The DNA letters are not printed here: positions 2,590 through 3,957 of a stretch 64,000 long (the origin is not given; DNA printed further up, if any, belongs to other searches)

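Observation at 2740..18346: Large unidirectional glycan-modification operon of 15 genes with no initiating or export genes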

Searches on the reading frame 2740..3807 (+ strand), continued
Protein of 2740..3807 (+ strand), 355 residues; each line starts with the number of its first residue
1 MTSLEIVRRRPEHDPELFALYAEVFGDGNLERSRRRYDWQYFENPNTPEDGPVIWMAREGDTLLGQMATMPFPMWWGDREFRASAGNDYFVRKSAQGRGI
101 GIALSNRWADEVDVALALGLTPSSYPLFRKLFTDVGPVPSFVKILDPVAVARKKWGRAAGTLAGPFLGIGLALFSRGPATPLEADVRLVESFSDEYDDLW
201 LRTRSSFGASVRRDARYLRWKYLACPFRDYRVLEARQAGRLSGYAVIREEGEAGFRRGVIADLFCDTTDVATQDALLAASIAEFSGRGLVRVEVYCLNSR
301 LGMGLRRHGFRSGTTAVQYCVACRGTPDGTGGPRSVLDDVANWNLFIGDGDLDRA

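Call 54: fold_search(model_id=the predicted structure, library=pdb)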
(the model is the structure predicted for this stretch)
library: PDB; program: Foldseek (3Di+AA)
matches with E <= 10: 1149; with E <= 0.001: 392
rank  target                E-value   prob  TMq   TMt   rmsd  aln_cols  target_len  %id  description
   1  2hv2_C                7.7e-14  1.00  0.58  0.53   4.6       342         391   14  Crystal Structure of Conserved Protein of Unknown Function from Enterococcus faecalis V583 at 2.4 A Resolution, Probab (released 2006-08-29)
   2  2hv2_F                1.3e-13  1.00  0.61  0.56   4.2       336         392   13  Crystal Structure of Conserved Protein of Unknown Function from Enterococcus faecalis V583 at 2.4 A Resolution, Probab (released 2006-08-29)
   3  5uut_B                1.3e-13  1.00  0.57  0.54   6.9       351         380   13  N-myristoyltransferase 1 (NMT) bound to myristoyl-CoA (released 2018-01-17)
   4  6skj_B                1.5e-13  1.00  0.57  0.53   7.1       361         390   14  DeltaC2 C-terminal truncation of HsNMT1 in complex with MyrCoA and GNCFSKPR substrates (released 2020-03-18)
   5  6sk8_A                2.1e-13  1.00  0.57  0.53   6.8       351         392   13  DeltaC3 C-terminal truncation of HsNMT1 in complex with MyrCoA and GDCFSKPR substrates (released 2020-03-18)
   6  6ehj_B                2.2e-13  1.00  0.57  0.54   6.8       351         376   12  Human N-myristoyltransferase (NMT1) with Myristoyl-CoA and peptide bound (released 2019-03-27)
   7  3jtk_B                2.2e-13  1.00  0.58  0.55   7.0       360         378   14  Crystal Structure of human type-I N-myristoyltransferase with bound myristoyl-CoA and inhibitor DDD90055 (released 2009-09-22)
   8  7rk3_A                2.4e-13  1.00  0.57  0.57   6.9       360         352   12  Crystal structure of human N-myristoyltransferase 1 fragment (residues 109-496) bound to diacylated human Arf6 octapep (released 2022-07-27)
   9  6pau_A                2.7e-13  1.00  0.56  0.55   6.8       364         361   13  Structure of Human NMT2 with myristoyl-lysine peptide and CoA products (released 2020-03-11)
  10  5npq_A                2.8e-13  1.00  0.57  0.57   5.9       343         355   13  Human N-myristoyltransferase 1 (MNT1) with Myristoyl-CoA analogue X10 bound (released 2018-05-30)
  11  3iu2_B                2.8e-13  1.00  0.58  0.55   6.8       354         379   13  Crystal Structure of human type-I N-myristoyltransferase with bound myristoyl-CoA and inhibitor DDD90096 (released 2009-09-15)
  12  3iu1_B                2.8e-13  1.00  0.57  0.53   6.9       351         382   13  Crystal Structure of human type-I N-myristoyltransferase with bound myristoyl-CoA (released 2009-09-15)
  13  6may_A                2.8e-13  1.00  0.54  0.51   6.9       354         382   10  Crystal structure of N-myristoyl transferase (NMT) G386E mutant from Plasmodium vivax (released 2019-06-05)
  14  6ehj_A                3.0e-13  1.00  0.58  0.55   6.6       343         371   13  Human N-myristoyltransferase (NMT1) with Myristoyl-CoA and peptide bound (released 2019-03-27)
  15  2hv2_D                3.4e-13  1.00  0.59  0.54   4.4       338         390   14  Crystal Structure of Conserved Protein of Unknown Function from Enterococcus faecalis V583 at 2.4 A Resolution, Probab (released 2006-08-29)
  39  2hv2_A                6.4e-13  1.00  0.58  0.54   4.5       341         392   13  Crystal Structure of Conserved Protein of Unknown Function from Enterococcus faecalis V583 at 2.4 A Resolution, Probab (released 2006-08-29)
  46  2hv2_B                9.7e-13  1.00  0.59  0.54   4.3       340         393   14  Crystal Structure of Conserved Protein of Unknown Function from Enterococcus faecalis V583 at 2.4 A Resolution, Probab (released 2006-08-29)
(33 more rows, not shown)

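Call 64: find_encoding_contigs(protein=P0343, flank=10000, max_places=1)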
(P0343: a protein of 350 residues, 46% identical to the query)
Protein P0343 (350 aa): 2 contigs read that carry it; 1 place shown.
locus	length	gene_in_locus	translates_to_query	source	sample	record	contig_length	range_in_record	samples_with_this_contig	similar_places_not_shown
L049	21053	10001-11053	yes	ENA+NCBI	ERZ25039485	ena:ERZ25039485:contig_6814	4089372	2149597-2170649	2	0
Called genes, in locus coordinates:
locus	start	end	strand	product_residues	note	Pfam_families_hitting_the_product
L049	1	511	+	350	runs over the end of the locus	PF03102:NeuB, PF08666:SAF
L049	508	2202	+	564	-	PF02348:CTP_transf_3, PF02350:Epimerase_2 (faint)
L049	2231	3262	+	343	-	PF01073:3Beta_HSD, PF01370:Epimerase, PF02719:Polysacc_synt_2, PF02737:3HCDH_N (weak), PF04321:RmlD_sub_bind, PF16363:GDP_Man_Dehyd, PF07993:NAD_binding_4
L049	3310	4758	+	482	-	PF01943:Polysacc_synt, PF13440:Polysacc_synt_3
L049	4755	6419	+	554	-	PF00390:malic, PF03949:Malic_M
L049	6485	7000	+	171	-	PF00080:Sod_Cu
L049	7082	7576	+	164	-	PF05163:DinB, PF12867:DinB_2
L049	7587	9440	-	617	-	-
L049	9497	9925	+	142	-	PF07977:FabA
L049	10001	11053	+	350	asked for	PF00583:Acetyltransf_1 (faint), PF13508:Acetyltransf_7 (weak)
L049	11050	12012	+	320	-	PF01522:Polysacc_deac_1 (faint)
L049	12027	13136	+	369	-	PF13439:Glyco_transf_4, PF13579:Glyco_trans_4_4, PF00534:Glycos_transf_1, PF13692:Glyco_trans_1_4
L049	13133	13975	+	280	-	PF01209:Ubie_methyltran, PF08003:Methyltransf_9 (weak), PF13489:Methyltransf_23, PF08241:Methyltransf_11, PF08242:Methyltransf_12, PF13649:Methyltransf_25, PF13847:Methyltransf_31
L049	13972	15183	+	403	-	PF13439:Glyco_transf_4, PF13579:Glyco_trans_4_4, PF00534:Glycos_transf_1, PF13692:Glyco_trans_1_4, PF13524:Glyco_trans_1_2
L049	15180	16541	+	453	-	-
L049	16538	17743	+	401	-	PF08241:Methyltransf_11, PF13649:Methyltransf_25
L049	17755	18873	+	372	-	PF13439:Glyco_transf_4, PF13477:Glyco_trans_4_2 (weak), PF13579:Glyco_trans_4_4, PF00534:Glycos_transf_1, PF13692:Glyco_trans_1_4, PF13524:Glyco_trans_1_2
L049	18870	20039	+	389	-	PF13439:Glyco_transf_4, PF13579:Glyco_trans_4_4, PF00534:Glycos_transf_1, PF13692:Glyco_trans_1_4, PF13524:Glyco_trans_1_2 (faint)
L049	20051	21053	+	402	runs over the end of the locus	PF13439:Glyco_transf_4, PF13579:Glyco_trans_4_4, PF20706:GT4-conflict (weak), PF00534:Glycos_transf_1, PF13692:Glyco_trans_1_4, PF13524:Glyco_trans_1_2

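Call 65: find_encoding_contigs(protein=P0331, flank=10000, max_places=1)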
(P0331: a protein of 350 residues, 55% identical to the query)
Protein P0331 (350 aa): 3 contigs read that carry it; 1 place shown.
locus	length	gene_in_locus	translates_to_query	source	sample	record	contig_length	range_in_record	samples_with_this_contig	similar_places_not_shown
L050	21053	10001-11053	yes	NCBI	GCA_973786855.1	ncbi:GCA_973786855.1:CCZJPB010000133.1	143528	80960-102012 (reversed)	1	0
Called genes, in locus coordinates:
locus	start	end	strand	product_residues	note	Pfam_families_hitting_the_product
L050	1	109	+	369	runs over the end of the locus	PF03102:NeuB, PF08666:SAF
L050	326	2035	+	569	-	PF02348:CTP_transf_3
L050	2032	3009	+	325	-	PF01073:3Beta_HSD, PF01370:Epimerase, PF02719:Polysacc_synt_2, PF04321:RmlD_sub_bind (weak), PF16363:GDP_Man_Dehyd, PF07993:NAD_binding_4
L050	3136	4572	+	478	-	PF01943:Polysacc_synt, PF13440:Polysacc_synt_3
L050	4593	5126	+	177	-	PF00080:Sod_Cu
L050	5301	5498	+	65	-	-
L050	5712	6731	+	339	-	-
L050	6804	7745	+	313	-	PF01073:3Beta_HSD, PF01370:Epimerase, PF02719:Polysacc_synt_2, PF04321:RmlD_sub_bind, PF05368:NmrA (weak), PF16363:GDP_Man_Dehyd, PF13460:NAD_binding_10, PF07993:NAD_binding_4 (weak)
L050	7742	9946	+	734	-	PF00535:Glycos_transf_2, PF00501:AMP-binding (faint), PF27533:CapK_C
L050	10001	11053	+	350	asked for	PF13527:Acetyltransf_9 (weak), PF00583:Acetyltransf_1 (faint)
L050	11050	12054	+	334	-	-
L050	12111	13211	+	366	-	PF13439:Glyco_transf_4, PF20706:GT4-conflict, PF00534:Glycos_transf_1, PF13692:Glyco_trans_1_4, PF13524:Glyco_trans_1_2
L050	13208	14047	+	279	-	PF01209:Ubie_methyltran, PF02353:CMAS (weak), PF13489:Methyltransf_23, PF08003:Methyltransf_9 (weak), PF08241:Methyltransf_11, PF08242:Methyltransf_12, PF13649:Methyltransf_25, PF13847:Methyltransf_31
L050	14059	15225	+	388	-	PF13579:Glyco_trans_4_4, PF13439:Glyco_transf_4, PF00534:Glycos_transf_1, PF13692:Glyco_trans_1_4, PF13524:Glyco_trans_1_2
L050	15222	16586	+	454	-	-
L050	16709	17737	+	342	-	PF02353:CMAS (weak), PF13489:Methyltransf_23 (weak), PF08241:Methyltransf_11, PF13649:Methyltransf_25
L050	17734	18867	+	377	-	PF13477:Glyco_trans_4_2 (faint), PF13439:Glyco_transf_4, PF13579:Glyco_trans_4_4, PF00534:Glycos_transf_1, PF13692:Glyco_trans_1_4, PF13524:Glyco_trans_1_2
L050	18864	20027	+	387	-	PF13439:Glyco_transf_4, PF13579:Glyco_trans_4_4, PF00534:Glycos_transf_1, PF13692:Glyco_trans_1_4, PF13524:Glyco_trans_1_2 (weak)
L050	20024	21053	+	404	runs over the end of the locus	PF13439:Glyco_transf_4, PF13579:Glyco_trans_4_4, PF20706:GT4-conflict, PF13524:Glyco_trans_1_2 (faint), PF00534:Glycos_transf_1, PF13692:Glyco_trans_1_4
